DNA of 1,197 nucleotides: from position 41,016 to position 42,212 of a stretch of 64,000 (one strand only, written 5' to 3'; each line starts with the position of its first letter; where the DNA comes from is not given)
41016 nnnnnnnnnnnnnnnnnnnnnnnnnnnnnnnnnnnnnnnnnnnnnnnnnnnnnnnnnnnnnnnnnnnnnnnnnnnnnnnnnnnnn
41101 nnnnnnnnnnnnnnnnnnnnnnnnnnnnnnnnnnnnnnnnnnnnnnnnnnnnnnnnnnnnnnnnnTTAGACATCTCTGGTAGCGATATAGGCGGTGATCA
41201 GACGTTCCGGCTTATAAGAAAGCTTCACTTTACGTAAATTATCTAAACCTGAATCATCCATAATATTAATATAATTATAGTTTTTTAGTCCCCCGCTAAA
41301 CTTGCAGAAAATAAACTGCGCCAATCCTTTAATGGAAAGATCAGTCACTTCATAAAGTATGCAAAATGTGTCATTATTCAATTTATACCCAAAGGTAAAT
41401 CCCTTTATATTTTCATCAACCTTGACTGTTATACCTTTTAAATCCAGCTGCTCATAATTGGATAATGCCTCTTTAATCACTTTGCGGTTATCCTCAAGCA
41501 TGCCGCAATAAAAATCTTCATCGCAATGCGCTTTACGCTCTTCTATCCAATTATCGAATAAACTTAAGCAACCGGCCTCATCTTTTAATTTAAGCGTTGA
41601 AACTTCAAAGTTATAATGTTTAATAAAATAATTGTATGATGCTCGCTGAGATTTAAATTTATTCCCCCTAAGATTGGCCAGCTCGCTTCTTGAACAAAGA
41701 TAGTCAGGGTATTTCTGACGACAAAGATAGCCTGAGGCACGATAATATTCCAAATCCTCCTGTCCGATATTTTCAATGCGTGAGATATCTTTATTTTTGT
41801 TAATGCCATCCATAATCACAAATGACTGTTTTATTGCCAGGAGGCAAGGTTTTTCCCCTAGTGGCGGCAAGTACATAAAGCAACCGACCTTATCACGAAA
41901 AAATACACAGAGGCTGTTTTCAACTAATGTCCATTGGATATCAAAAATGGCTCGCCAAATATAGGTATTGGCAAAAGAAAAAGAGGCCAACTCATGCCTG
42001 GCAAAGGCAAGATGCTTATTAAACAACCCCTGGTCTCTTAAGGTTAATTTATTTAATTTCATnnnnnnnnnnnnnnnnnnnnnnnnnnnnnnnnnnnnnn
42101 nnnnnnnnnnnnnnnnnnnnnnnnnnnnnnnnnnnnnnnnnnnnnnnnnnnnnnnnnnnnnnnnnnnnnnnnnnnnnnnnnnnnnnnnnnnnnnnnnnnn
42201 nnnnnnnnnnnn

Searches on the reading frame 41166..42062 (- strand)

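Call 82: search_protein_families(library=pfam, proteins=[window:41166-42062:-], max_evalue=1e-8)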
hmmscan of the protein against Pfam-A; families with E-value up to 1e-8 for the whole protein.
window:41166-42062:- (298 aa): 1 family
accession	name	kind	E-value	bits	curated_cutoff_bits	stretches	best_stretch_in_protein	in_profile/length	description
PF09924.15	LPG_synthase_C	-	3.4e-29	102.3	27.5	1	27-294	10-297/298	Phosphatidylglycerol lysyltransferase, C-terminal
